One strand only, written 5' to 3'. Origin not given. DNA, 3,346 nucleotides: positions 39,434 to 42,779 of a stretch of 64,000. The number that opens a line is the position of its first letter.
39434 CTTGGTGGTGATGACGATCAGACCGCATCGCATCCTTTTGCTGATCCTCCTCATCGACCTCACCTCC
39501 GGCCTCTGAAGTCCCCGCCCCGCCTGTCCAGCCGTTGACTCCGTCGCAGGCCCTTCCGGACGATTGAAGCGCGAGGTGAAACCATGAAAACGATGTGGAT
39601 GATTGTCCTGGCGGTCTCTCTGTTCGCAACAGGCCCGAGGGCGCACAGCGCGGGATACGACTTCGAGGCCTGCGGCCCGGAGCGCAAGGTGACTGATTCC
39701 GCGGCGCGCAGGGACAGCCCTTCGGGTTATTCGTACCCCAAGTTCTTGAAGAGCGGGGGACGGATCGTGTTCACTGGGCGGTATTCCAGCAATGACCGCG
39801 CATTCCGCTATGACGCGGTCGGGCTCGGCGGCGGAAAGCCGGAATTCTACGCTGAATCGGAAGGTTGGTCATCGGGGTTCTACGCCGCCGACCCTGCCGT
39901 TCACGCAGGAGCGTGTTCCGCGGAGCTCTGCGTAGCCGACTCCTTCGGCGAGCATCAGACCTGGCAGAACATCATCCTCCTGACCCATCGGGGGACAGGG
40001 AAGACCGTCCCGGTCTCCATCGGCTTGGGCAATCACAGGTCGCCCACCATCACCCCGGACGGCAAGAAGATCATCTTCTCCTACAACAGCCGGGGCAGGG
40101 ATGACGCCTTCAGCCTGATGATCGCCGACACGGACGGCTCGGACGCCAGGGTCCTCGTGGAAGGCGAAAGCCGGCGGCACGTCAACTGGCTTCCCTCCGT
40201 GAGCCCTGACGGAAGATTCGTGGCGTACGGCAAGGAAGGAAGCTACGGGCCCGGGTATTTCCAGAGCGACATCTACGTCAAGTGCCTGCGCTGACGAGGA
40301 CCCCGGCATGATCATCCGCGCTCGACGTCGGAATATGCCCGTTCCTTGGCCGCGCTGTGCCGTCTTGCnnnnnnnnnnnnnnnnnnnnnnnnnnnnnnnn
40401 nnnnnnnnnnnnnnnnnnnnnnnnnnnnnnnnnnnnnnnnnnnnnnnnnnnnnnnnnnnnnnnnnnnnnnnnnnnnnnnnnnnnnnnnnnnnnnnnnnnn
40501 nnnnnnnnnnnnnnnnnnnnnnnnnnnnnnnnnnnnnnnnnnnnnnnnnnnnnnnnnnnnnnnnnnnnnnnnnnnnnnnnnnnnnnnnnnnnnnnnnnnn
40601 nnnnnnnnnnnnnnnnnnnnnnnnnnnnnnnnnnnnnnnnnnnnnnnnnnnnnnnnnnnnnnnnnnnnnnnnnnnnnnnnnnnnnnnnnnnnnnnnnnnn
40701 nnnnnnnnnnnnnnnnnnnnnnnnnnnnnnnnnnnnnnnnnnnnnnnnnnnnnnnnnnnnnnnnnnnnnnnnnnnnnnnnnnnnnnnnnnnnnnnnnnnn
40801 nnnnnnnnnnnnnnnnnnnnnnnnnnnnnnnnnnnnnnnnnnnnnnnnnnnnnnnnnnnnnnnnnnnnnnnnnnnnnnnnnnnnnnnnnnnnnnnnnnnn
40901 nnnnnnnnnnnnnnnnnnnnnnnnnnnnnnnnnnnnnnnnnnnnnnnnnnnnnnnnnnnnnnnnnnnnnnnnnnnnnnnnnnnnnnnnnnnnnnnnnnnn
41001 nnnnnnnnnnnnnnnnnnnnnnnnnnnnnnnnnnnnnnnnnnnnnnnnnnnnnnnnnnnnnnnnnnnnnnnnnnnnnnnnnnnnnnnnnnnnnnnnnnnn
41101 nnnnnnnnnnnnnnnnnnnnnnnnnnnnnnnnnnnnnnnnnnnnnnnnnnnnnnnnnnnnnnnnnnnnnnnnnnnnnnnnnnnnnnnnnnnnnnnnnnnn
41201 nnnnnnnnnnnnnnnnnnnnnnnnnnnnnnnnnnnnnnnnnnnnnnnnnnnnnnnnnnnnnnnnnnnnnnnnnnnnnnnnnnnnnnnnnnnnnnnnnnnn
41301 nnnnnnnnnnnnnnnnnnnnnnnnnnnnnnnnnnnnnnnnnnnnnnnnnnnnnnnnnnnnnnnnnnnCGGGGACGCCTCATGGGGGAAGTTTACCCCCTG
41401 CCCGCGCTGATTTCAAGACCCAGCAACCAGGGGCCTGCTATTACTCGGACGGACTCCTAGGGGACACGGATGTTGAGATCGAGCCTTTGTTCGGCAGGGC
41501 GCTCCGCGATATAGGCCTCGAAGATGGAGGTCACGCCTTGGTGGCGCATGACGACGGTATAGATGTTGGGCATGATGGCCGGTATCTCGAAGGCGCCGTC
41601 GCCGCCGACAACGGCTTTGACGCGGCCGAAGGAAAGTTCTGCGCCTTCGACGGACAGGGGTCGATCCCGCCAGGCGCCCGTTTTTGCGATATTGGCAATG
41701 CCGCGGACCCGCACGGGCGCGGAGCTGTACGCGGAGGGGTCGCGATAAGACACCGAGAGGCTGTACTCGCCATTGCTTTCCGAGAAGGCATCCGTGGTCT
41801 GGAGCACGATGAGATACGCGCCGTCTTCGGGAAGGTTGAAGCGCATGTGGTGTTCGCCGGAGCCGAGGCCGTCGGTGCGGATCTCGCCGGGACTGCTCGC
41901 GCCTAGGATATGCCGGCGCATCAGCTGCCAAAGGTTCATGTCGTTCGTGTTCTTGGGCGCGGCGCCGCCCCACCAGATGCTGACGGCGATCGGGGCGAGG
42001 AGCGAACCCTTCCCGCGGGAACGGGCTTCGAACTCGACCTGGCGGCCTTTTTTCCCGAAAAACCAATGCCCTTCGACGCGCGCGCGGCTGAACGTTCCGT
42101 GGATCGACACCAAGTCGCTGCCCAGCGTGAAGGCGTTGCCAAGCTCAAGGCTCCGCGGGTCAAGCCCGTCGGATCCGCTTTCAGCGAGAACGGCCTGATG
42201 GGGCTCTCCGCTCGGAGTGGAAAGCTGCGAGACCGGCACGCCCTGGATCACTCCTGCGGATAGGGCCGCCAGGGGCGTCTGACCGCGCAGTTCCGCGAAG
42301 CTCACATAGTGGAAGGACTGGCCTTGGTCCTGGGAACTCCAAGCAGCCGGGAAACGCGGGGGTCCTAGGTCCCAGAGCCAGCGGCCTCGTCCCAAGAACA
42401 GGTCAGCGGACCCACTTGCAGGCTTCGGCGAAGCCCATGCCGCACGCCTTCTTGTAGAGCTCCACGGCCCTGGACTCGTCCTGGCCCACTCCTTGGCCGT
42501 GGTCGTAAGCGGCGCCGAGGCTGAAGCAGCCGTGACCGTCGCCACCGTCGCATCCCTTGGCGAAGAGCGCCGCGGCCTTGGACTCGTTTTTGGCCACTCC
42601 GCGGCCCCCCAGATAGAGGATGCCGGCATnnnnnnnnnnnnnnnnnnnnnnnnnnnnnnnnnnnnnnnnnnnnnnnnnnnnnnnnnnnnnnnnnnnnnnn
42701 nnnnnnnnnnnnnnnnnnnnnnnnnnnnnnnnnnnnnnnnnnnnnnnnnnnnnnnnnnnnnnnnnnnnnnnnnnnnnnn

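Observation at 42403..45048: Sec-exported caspase (C14) domain fused to an 11-12 unit array of cysteine-bracketed Sel1 repeats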

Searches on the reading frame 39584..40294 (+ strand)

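Call 23: search_protein_families(library=pfam, proteins=[window:39584-40294:+], max_evalue=0.01)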
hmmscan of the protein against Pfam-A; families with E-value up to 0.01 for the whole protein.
window:39584-40294:+ (236 aa): 1 family
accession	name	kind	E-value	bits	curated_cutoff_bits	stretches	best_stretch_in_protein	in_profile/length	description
PF07676.18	PD40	-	7.1e-07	29.5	20.9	1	149-174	9-35/38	WD40-like Beta Propeller Repeat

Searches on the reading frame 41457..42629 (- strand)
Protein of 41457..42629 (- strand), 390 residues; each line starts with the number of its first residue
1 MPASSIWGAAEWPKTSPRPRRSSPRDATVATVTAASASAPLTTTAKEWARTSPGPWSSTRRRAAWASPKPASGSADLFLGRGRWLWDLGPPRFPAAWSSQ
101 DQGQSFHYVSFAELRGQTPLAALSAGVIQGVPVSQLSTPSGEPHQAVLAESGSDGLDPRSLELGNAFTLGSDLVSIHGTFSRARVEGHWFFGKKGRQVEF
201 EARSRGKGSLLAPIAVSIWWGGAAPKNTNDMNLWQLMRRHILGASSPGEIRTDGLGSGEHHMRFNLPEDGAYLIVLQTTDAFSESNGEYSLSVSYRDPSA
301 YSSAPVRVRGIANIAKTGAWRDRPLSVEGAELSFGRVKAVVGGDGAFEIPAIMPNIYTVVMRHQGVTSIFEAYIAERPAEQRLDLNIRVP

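Call 23: search_protein_families(library=pfam, proteins=[window:41457-42629:-], max_evalue=0.01)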
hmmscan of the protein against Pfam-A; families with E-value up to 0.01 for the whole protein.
window:41457-42629:- (390 aa): 0 families

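Call 78: search_protein_families(library=padloc, proteins=[window:41457-42629:-], max_evalue=0.01)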
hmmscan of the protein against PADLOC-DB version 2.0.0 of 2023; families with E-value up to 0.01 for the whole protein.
window:41457-42629:- (390 aa): 0 families
